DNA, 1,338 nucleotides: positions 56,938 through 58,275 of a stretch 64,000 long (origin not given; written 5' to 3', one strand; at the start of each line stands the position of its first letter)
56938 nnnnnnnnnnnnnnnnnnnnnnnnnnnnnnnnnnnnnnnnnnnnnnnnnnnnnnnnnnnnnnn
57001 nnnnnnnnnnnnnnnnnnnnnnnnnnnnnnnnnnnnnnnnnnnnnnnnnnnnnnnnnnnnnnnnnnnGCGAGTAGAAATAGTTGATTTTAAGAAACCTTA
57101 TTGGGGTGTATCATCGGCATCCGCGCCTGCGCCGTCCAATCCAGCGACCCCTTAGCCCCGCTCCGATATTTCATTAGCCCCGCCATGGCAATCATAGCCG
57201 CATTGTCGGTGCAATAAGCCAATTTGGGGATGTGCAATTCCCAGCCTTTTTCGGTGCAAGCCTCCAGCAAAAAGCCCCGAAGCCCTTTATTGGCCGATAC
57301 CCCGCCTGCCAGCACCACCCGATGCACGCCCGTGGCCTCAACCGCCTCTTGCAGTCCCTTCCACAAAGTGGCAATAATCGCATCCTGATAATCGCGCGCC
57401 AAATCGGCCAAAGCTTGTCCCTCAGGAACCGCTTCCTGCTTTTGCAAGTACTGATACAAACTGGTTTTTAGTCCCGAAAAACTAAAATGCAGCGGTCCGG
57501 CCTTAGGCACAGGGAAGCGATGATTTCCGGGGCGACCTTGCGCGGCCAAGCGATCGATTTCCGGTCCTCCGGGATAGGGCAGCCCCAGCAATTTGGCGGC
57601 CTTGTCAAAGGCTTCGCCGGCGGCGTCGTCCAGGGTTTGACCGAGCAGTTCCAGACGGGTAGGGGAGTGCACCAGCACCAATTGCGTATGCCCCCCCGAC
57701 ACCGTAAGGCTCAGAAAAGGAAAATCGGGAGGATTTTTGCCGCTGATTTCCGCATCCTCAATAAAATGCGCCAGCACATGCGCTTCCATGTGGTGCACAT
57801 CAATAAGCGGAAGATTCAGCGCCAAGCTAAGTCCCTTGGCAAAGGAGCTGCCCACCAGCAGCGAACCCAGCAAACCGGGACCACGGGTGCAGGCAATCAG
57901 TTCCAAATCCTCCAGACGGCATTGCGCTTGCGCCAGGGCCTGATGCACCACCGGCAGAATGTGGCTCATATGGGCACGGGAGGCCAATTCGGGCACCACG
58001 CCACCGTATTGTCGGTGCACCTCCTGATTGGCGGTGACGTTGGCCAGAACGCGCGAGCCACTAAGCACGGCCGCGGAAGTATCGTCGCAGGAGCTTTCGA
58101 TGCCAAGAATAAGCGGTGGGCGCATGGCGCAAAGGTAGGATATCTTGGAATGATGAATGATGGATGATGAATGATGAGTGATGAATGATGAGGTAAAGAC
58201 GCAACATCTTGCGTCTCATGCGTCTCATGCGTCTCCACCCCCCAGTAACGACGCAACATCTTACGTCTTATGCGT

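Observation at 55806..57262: Integrase-less AT-rich mini-island at the tsaD 3-prime end, bounded by 147-bp direct repeats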

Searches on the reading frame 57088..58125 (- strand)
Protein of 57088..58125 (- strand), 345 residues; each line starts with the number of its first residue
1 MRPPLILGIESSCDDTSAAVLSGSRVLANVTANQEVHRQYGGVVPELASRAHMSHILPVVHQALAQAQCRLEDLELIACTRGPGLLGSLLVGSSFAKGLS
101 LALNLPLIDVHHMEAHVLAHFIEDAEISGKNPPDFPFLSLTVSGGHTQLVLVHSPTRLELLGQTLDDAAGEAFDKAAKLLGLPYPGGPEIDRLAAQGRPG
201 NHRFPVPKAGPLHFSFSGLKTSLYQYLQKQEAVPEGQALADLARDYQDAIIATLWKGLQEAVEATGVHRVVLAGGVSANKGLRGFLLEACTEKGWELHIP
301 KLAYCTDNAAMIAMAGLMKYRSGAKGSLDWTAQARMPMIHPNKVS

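Call 6: search_protein_families(library=pfam, proteins=[window:57088-58125:-], max_evalue=1)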
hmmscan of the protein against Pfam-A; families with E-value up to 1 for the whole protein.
window:57088-58125:- (345 aa): 2 families
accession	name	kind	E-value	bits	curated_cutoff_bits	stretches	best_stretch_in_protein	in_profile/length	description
PF00814.31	TsaD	-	1.6e-90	303.8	24.8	1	26-313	2-263/264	tRNA N6-adenosine threonylcarbamoyltransferase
PF22521.2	HypF_C_2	-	2.9e-06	27.7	27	1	231-308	158-235/241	Carbamoyltransferase, Kae1-like Domain, second subdomain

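Call 11: find_encoding_contigs(protein=window:57088-58125:-, flank=10000, max_places=10)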
Protein window:57088-58125:- (345 aa): no gene with exactly this product is on record in the collection.

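Call 12: find_related_loci(query=window:57088-58125:-, collection=genome_contigs, flank=6000)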
Query window:57088-58125:- (345 aa) in genome_contigs; peptide patterns used: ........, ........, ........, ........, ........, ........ (x = any residue, [..] = any of these).
600 stretches matched a pattern (row limit reached: there are more); 572 encode a relative of the query (tblastn E <= 1e-3); the best 80 are kept; 80 distinct loci.
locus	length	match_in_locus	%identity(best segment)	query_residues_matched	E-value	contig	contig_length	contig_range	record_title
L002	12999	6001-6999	57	6-338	4e-125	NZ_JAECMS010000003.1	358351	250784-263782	Luteirhabdus pelagi strain A3-108 NODE_3_length_358351_cov_169.008, whole genome shotgun sequence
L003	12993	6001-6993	55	6-336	1e-121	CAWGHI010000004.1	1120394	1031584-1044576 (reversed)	MAG: uncultured Flavobacteriaceae bacterium isolate MFD01721.bin.2.122 genome assembly, contig: contig_5542, whole genom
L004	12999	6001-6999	53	6-338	9e-120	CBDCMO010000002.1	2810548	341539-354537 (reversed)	MAG: Aequorivita sp. isolate 2ac40d70-315f-48b7-8543-9d6d6ceb8217 genome assembly, contig: contig_2, whole genome shotgu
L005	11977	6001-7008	55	6-341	7e-119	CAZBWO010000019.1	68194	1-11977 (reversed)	MAG TPA_asm: uncultured Alteromonas sp. isolate ERP003628_co2_29 genome assembly, contig: NODE_253_length_68194_cov_13.5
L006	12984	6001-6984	56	5-335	2e-118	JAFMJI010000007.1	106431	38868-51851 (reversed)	MAG: Chitinophagaceae bacterium isolate DEBay_Sum019D_L_G_151 NODE_59_length_106431_cov_15.198842, whole genome shotgun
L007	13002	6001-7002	57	2-336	4e-118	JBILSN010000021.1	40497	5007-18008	MAG: Crocinitomicaceae bacterium isolate ME2018-06-28_3300042559_group8_bin87 Rohwer_bin798_scaffold_178_c1, whole genom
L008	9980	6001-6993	54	6-336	7e-118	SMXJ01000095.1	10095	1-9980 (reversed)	MAG: Bacteroidetes bacterium isolate N075bin70 k141_949608, whole genome shotgun sequence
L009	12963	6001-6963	58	2-323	3e-117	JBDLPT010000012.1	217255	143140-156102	MAG: Bacteroidota bacterium isolate hugercreek_2019_sw_WHONDRS-S19S_0044_B_bin.71 scaffold_411156, whole genome shotgun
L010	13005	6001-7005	54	6-340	2e-117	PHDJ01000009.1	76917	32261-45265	MAG: Bacteroidetes bacterium HGW-Bacteroidetes-2 bjp_ig2102_scaffold_294, whole genome shotgun sequence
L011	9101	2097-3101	56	2-336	3e-117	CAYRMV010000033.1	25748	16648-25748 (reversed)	MAG TPA_asm: uncultured Flavobacteriales bacterium isolate SRP220891_co4_450 genome assembly, contig: NODE_3151_length_2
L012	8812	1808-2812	54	1-336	5e-117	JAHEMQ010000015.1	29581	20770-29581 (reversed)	MAG: Crocinitomicaceae bacterium isolate Ww77 NODE_1603_length_29581_cov_7.116124, whole genome shotgun sequence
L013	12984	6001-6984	54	6-336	6e-117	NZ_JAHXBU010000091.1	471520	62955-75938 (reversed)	Cesiribacter sp. SM1 Scaffold6, whole genome shotgun sequence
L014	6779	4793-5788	55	4-338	8e-117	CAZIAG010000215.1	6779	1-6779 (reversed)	MAG TPA_asm: uncultured Roseivirgaceae bacterium isolate SRP268622_co1_8 genome assembly, contig: NODE_27868_length_6779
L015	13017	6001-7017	53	2-340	1e-116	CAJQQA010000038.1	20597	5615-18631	MAG: uncultured Flavobacteriales bacterium isolate 3_20180417_Bin_20180417_Bin_145_1 genome assembly, contig: c_00000440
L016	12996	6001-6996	55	3-338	2e-116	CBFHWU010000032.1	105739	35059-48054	MAG: Flavobacteriaceae bacterium isolate Co_bin_340_orig genome assembly, contig: Co_bin_340_orig_Co_c_000004427922, who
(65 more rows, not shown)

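Call 15: find_homologous_proteins(query=window:57088-58125:-, max_evalue=1e-60)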
Query window:57088-58125:- (345 aa): 8000 proteins with E <= 1e-60 among 8000 candidates; the best 120 are listed.
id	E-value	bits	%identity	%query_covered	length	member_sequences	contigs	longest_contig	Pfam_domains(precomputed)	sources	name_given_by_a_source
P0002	1.5e-219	746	99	98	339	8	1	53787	PF00814.32,PF22521.3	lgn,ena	-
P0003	1.5e-125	437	61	97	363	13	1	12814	PF00814.32,PF22521.3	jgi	jgi:N6-L-threonylcarbamoyladenine synthase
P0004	9.0e-124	431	61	97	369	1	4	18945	PF00814.32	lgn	-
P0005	2.3e-121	423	61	98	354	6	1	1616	PF00814.32,PF22521.3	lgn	-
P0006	7.1e-121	422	60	98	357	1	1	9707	PF00814.32,PF22521.3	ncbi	-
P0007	2.3e-120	420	60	98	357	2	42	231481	PF00814.32,PF22521.3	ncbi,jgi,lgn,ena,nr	ncbi:MAG: tRNA (adenosine(37)-N6)-threonylcarbamoyltransferase complex transferase subunit TsaD [Can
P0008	1.0e-119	418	58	98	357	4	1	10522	PF00814.32,PF22521.3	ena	-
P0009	9.6e-118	411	60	96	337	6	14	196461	PF02543.22,PF00814.32,PF22521.3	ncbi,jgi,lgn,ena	-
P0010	1.3e-117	411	60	98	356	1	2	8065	PF00814.32,PF22521.3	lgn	-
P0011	4.0e-117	409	58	98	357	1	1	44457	PF00814.32,PF22521.3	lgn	-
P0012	6.3e-117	409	58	96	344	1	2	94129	PF00814.32,PF22521.3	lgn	-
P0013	7.0e-117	408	59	98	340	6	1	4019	PF00814.32,PF22521.3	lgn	-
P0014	1.2e-116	408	58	97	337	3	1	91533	PF00814.32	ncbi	-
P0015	1.8e-116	407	56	97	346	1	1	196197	PF00814.32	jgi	-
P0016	2.9e-116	406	57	97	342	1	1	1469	PF00814.32,PF22521.3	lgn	-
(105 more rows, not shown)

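Call 17: find_encoding_contigs(protein=P0002, flank=10000, max_places=10)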
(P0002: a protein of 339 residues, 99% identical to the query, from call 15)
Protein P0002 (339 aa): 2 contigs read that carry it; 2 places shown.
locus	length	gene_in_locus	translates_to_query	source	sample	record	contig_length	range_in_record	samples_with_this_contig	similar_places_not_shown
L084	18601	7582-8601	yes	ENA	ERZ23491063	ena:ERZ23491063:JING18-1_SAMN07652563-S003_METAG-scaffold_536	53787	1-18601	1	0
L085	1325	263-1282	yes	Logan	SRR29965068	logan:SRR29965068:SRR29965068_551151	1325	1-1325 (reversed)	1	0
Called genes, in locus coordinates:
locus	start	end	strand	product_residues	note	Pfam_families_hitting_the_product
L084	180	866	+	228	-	-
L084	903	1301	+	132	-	-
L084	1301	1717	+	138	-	PF20791:Acyl-ACP_TE_C (weak), PF13279:4HBT_2, PF03061:4HBT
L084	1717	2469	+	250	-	PF01416:PseudoU_synth_1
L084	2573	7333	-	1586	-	PF05359:DUF748, PF04357:TamB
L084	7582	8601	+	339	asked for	PF00814:TsaD, PF22521:HypF_C_2 (weak)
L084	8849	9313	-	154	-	PF01475:FUR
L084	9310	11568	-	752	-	PF13328:HD_4, PF01966:HD (weak), PF04607:RelA_SpoT, PF02824:TGS, PF19296:RelA_AH, PF28438:RelA_RIS, PF13291:ACT_4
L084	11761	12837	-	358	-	PF00801:PKD, PF18911:PKD_4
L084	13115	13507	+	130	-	PF01740:STAS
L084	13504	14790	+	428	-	PF00709:Adenylsucc_synt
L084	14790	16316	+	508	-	PF13100:OstA_2, PF03968:LptD_N (faint), PF06835:LptC (faint)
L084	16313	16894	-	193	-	PF06175:MiaE, PF00210:Ferritin (weak), PF02915:Rubrerythrin (faint)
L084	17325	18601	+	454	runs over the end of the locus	PF00072:Response_reg, PF00158:Sigma54_activat, PF14532:Sigma54_activ_2, PF25601:AAA_lid_14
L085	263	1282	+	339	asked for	PF00814:TsaD, PF22521:HypF_C_2 (weak)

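Call 41: list_cluster_members(proteins=[P0002, P0001])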
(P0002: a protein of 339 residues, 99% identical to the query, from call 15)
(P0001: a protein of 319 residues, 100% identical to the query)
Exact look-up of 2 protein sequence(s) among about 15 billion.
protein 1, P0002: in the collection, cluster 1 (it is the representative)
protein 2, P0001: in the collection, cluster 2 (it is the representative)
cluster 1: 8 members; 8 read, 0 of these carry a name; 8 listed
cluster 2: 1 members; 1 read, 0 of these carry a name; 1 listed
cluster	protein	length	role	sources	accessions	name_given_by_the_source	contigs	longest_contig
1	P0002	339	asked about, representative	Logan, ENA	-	-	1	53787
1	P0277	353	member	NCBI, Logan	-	-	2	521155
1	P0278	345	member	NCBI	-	-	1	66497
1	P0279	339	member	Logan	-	-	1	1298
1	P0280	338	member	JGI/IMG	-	-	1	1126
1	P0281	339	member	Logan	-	-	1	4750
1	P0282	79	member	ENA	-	-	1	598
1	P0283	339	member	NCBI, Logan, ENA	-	-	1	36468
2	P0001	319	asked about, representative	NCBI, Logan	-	-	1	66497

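Call 44: find_encoding_contigs(protein=P0283, flank=10000, max_places=6)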
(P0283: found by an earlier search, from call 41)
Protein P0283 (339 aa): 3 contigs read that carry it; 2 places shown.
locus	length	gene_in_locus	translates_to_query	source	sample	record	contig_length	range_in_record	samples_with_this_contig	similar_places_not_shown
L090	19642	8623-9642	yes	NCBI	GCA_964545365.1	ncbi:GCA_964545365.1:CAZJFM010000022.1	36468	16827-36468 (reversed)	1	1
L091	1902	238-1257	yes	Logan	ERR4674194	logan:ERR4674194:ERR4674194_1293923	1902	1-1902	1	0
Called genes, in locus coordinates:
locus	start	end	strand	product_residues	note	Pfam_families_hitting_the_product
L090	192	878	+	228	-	-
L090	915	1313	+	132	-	-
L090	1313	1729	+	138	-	PF20791:Acyl-ACP_TE_C (weak), PF13279:4HBT_2, PF03061:4HBT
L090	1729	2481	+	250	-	PF01416:PseudoU_synth_1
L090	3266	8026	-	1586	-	PF05359:DUF748, PF04357:TamB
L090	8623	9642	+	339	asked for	PF00814:TsaD, PF22521:HypF_C_2 (weak)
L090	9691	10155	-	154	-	PF01475:FUR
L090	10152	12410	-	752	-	PF13328:HD_4, PF01966:HD (weak), PF04607:RelA_SpoT, PF02824:TGS, PF19296:RelA_AH, PF28438:RelA_RIS, PF13291:ACT_4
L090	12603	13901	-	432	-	PF26696:PTL_trimer, PF00801:PKD, PF18911:PKD_4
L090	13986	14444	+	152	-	PF01740:STAS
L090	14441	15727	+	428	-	PF00709:Adenylsucc_synt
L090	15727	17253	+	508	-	PF13100:OstA_2, PF03968:LptD_N (faint), PF06835:LptC (faint)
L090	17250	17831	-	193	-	PF06175:MiaE, PF00210:Ferritin (weak), PF02915:Rubrerythrin (faint)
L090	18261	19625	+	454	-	PF00072:Response_reg, PF00158:Sigma54_activat, PF14532:Sigma54_activ_2, PF25601:AAA_lid_14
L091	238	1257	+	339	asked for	PF00814:TsaD, PF22521:HypF_C_2 (weak)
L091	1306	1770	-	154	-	PF01475:FUR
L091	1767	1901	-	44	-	?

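Call 47: find_encoding_contigs(protein=P0277, flank=10000, max_places=4)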
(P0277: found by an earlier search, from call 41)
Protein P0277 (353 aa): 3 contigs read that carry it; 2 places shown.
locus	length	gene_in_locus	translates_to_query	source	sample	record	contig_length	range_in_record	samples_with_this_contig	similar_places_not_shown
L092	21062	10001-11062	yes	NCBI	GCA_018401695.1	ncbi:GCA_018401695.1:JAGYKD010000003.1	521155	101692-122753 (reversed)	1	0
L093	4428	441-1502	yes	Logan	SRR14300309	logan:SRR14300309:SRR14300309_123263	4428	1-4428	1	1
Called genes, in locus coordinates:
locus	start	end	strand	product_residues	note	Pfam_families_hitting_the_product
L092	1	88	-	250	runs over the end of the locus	PF01416:PseudoU_synth_1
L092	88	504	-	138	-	PF20791:Acyl-ACP_TE_C (weak), PF13279:4HBT_2, PF03061:4HBT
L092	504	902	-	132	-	-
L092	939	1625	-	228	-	-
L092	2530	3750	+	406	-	PF00926:DHBP_synthase, PF00925:GTP_cyclohydro2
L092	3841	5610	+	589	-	PF00664:ABC_membrane, PF00005:ABC_tran, PF13191:AAA_16 (faint)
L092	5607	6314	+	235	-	PF01713:Smr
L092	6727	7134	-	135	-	PF06170:DUF983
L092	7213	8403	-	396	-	PF08442:ATP-grasp_2, PF13549:ATP-grasp_5 (faint), PF24948:Citrate_synth_N, PF00549:Ligase_CoA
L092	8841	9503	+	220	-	PF02463:SMC_N (faint), PF00005:ABC_tran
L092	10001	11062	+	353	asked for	PF00814:TsaD, PF22521:HypF_C_2 (weak)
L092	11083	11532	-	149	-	PF01475:FUR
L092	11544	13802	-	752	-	PF13328:HD_4, PF01966:HD (weak), PF04607:RelA_SpoT, PF02824:TGS, PF19296:RelA_AH, PF28438:RelA_RIS, PF13291:ACT_4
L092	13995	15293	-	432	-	PF26696:PTL_trimer, PF18911:PKD_4, PF00801:PKD (weak)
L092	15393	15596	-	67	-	-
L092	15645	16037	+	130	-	PF01740:STAS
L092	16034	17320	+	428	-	PF00709:Adenylsucc_synt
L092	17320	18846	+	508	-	PF06835:LptC (faint), PF13100:OstA_2, PF03968:LptD_N (faint)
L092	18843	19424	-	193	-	PF06175:MiaE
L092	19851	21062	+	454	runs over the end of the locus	PF00072:Response_reg, PF00158:Sigma54_activat, PF14532:Sigma54_activ_2, PF25601:AAA_lid_14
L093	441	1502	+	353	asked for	PF00814:TsaD, PF22521:HypF_C_2 (weak)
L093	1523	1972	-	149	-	PF01475:FUR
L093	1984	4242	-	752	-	PF13328:HD_4, PF01966:HD (weak), PF04607:RelA_SpoT, PF02824:TGS, PF19296:RelA_AH, PF28438:RelA_RIS, PF13291:ACT_4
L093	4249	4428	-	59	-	?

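Call 62: search_protein_families(library=pfam, alignment_id=A6, max_evalue=0.0001)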
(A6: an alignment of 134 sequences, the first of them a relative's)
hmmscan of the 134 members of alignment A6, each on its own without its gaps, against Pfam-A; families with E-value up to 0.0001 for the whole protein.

A. member 1, L002:7016-7723:+ (235 aa): 2 families
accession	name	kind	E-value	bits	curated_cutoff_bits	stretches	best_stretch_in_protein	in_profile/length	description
PF04452.19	Methyltrans_RNA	-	3.2e-41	141.1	23.9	1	72-230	2-164/165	RNA methyltransferase domain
PF20260.4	PUA_4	-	2e-10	41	23.9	1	19-64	2-47/48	RNA methyltransferase PUA domain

B. families by the number of members that match (of 134 scanned): 141 families (the first 25 are shown)
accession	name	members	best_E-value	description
PF04452.19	Methyltrans_RNA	28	1.8e-44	RNA methyltransferase domain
PF20260.4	PUA_4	28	1.9e-16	RNA methyltransferase PUA domain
PF00588.24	SpoU_methylase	10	1.3e-32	SpoU rRNA Methylase family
PF18348.7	SH3_16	7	9.5e-11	Bacterial dipeptidyl-peptidase Sh3 domain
PF05175.20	MTS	6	3.5e-17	Methyltransferase small domain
PF13649.12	Methyltransf_25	6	5.4e-10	Methyltransferase domain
PF13709.12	DUF4159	5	2.9e-72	Domain of unknown function (DUF4159)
PF02683.22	DsbD_TM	5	4.5e-27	Cytochrome C biogenesis protein transmembrane domain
PF13899.12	Thioredoxin_7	5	3.4e-10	Thioredoxin-like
PF13847.12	Methyltransf_31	5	1.6e-06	Methyltransferase domain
PF13098.12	Thioredoxin_2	5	4.7e-06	Thioredoxin-like domain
PF14279.12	HNH_5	4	6.2e-17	HNH endonuclease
PF01844.29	HNH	4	1.1e-16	HNH endonuclease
PF06325.19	PrmA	4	2.4e-08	Ribosomal protein L11 methyltransferase (PrmA)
PF01189.24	Methyltr_RsmB-F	3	5.2e-44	16S rRNA methyltransferase RsmB/F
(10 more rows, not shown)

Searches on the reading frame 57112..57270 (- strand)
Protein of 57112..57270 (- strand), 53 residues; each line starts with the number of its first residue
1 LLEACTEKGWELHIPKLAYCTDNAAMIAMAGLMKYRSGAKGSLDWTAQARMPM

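Call 40: find_related_loci(query=window:57112-57270:-, collection=viral_contigs, flank=5000)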
Query seq(53 aa) (53 aa) in viral_contigs; peptide patterns used: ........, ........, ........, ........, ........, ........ (x = any residue, [..] = any of these).
10 stretches matched a pattern, but none encodes a relative of the query by tblastn (E <= 1e-3).
